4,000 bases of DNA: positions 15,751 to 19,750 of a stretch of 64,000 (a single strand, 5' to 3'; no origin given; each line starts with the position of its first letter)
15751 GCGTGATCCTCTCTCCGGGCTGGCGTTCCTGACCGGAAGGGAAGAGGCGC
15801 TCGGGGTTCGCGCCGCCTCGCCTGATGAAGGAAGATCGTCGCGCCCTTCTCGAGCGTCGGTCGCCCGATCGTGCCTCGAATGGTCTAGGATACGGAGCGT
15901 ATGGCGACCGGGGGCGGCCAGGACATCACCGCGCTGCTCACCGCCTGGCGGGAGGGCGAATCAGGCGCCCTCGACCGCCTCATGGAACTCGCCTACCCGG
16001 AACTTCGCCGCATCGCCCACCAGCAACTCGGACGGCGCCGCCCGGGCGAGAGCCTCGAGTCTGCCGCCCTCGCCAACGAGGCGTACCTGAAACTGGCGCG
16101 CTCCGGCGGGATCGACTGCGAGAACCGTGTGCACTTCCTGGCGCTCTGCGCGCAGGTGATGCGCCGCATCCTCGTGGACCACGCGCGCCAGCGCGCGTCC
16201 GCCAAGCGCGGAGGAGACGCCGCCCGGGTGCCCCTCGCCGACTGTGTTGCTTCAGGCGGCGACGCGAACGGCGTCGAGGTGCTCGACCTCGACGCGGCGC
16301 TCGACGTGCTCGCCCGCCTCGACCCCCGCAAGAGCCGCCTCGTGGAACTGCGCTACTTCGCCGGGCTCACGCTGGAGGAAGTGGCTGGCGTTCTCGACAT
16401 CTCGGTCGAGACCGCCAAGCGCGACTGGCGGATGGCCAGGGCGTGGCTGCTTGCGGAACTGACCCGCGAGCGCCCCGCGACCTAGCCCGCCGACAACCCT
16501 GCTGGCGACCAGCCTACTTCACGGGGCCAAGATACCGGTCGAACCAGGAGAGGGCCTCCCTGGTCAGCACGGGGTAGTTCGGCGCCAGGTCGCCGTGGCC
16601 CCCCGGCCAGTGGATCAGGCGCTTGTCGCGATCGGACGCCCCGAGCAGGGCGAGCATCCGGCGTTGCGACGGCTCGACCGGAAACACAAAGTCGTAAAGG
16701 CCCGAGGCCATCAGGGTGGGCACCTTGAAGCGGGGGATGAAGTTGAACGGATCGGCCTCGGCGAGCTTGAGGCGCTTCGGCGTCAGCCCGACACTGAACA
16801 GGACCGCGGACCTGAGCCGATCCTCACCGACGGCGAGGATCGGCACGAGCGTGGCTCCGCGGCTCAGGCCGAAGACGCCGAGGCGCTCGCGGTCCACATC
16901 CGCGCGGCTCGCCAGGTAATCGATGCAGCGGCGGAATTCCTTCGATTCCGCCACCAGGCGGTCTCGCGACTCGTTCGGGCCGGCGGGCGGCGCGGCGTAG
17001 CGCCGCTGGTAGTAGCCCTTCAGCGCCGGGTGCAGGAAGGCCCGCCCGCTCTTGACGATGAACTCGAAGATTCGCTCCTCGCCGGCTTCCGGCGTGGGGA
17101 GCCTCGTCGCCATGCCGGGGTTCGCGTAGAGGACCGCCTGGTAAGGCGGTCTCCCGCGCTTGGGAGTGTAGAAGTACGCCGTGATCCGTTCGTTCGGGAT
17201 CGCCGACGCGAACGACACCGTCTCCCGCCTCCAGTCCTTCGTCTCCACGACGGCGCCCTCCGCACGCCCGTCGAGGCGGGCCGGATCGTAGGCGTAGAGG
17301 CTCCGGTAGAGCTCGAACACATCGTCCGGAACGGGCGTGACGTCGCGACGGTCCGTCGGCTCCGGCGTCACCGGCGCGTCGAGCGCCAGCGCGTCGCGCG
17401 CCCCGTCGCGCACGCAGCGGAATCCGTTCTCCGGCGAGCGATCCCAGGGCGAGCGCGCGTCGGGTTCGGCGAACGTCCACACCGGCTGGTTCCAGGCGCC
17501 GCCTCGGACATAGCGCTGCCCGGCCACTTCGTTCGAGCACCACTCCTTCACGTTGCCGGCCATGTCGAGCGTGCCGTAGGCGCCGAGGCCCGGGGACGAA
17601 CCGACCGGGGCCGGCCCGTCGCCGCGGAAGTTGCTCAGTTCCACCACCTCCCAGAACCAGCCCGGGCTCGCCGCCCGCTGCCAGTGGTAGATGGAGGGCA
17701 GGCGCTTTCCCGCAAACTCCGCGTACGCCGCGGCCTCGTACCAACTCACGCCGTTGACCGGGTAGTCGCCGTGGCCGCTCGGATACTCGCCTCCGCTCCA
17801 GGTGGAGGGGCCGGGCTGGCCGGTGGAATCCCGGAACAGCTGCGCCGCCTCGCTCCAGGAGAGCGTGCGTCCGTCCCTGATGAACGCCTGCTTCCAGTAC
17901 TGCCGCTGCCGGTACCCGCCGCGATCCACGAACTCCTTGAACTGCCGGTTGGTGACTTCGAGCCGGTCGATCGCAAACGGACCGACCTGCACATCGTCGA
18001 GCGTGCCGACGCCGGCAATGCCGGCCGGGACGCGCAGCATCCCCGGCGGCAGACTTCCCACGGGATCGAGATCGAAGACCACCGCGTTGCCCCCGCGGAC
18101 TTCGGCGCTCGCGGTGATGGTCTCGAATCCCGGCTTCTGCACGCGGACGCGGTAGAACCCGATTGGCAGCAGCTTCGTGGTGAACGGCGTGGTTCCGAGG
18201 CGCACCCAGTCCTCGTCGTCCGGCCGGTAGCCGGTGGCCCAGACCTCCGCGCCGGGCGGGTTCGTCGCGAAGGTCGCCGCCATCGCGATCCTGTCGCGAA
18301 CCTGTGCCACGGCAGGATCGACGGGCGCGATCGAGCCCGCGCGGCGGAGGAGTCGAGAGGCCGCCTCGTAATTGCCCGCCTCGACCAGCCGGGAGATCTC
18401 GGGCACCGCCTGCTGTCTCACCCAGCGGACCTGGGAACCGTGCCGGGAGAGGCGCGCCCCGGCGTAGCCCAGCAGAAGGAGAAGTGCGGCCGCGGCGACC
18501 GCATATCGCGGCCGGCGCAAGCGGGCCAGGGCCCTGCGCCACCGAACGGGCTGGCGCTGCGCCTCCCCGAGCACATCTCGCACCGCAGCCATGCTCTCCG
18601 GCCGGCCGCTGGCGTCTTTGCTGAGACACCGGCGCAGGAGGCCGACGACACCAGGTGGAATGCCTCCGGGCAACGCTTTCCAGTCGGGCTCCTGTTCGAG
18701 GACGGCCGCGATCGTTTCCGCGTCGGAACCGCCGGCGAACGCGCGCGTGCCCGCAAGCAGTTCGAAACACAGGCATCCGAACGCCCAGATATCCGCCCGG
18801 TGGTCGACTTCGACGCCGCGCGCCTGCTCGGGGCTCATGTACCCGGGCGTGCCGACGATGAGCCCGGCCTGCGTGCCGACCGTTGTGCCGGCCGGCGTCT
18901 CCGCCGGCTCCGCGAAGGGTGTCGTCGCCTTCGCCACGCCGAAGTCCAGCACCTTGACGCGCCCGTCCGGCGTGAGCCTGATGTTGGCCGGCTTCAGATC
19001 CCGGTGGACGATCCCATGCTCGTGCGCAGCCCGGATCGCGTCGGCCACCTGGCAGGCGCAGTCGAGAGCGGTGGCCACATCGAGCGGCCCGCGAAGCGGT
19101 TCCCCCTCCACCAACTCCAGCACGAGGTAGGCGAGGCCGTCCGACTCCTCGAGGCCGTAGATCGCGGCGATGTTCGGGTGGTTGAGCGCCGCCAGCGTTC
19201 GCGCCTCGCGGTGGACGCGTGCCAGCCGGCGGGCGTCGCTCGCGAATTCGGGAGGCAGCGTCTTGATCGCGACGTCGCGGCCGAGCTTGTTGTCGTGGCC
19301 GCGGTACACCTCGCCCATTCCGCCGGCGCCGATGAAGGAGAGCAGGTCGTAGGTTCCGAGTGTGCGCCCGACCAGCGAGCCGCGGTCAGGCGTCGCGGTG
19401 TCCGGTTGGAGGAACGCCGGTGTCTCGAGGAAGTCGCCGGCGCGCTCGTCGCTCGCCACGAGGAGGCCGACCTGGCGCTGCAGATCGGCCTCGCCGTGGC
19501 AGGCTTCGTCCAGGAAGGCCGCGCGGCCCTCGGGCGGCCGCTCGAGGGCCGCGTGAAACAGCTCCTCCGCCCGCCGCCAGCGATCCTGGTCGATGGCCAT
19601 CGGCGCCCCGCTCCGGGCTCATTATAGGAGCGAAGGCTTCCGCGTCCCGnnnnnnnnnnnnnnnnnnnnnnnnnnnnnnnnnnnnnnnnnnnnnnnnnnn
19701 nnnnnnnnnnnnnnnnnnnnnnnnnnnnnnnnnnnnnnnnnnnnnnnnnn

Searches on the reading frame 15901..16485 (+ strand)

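Call 43: search_protein_families(library=pfam, proteins=[window:15901-16485:+], max_evalue=0.00001)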
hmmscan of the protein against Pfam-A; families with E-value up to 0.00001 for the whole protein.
window:15901-16485:+ (194 aa): 3 families
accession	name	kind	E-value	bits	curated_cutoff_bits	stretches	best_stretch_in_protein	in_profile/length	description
PF07638.17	Sigma70_ECF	-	3.1e-52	177.6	21.1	1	7-187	2-183/185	ECF sigma factor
PF04545.22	Sigma70_r4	-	1.1e-09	38.1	24.1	1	136-174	1-39/50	Sigma-70, region 4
PF08281.18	Sigma70_r4_2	-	1.4e-08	34.6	25.7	1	132-183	3-54/54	Sigma-70, region 4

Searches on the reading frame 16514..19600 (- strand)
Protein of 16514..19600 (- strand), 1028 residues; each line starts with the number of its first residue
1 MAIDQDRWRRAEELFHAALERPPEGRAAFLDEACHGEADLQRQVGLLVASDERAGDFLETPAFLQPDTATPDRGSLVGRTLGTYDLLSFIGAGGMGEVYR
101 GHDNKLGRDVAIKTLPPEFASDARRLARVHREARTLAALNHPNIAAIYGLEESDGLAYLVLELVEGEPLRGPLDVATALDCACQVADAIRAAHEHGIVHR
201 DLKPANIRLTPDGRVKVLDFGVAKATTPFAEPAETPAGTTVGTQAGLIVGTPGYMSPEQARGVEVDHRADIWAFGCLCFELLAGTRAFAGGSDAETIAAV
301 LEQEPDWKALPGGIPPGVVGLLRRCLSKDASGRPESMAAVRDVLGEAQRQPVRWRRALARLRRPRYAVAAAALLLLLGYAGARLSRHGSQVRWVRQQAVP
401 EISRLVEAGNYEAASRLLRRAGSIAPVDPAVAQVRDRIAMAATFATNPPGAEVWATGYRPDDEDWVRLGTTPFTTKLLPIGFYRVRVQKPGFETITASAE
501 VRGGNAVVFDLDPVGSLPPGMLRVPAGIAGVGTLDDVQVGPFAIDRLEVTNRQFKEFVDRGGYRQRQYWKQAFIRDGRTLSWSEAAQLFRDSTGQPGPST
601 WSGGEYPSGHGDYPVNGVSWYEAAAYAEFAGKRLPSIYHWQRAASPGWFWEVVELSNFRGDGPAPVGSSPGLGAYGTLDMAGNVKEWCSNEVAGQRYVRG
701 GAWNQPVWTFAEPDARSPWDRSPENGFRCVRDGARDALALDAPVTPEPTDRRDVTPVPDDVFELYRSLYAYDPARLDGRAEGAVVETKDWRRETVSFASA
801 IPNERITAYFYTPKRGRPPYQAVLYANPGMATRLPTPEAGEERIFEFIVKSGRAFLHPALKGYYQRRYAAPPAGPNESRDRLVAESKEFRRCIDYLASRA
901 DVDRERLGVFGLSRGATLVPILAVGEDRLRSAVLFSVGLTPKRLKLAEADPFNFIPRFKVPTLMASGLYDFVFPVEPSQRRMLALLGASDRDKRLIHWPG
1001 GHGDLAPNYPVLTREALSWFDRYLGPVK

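Call 42: search_protein_families(library=pfam, proteins=[window:16514-19600:-], max_evalue=0.00001)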
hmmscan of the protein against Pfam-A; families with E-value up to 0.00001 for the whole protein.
window:16514-19600:- (1028 aa): 5 families
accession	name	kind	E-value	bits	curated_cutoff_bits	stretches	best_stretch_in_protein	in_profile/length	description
PF00069.31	Pkinase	-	5.7e-44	150.9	31.7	1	84-340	1-258/263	Protein kinase domain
PF03781.23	FGE-sulfatase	-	2.1e-30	106.6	23.3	1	534-731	29-255/255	Sulfatase-modifying factor enzyme 1-like domain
PF07714.23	PK_Tyr_Ser-Thr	-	2.4e-30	106.1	23.1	1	88-336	5-251/258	Protein tyrosine and serine/threonine kinase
PF08308.17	PEGA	-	9.3e-07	29.1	20.8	1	466-510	20-64/71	PEGA domain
PF01636.29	APH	-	2.6e-06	27.8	23.2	0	109-194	22-109/239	Phosphotransferase enzyme family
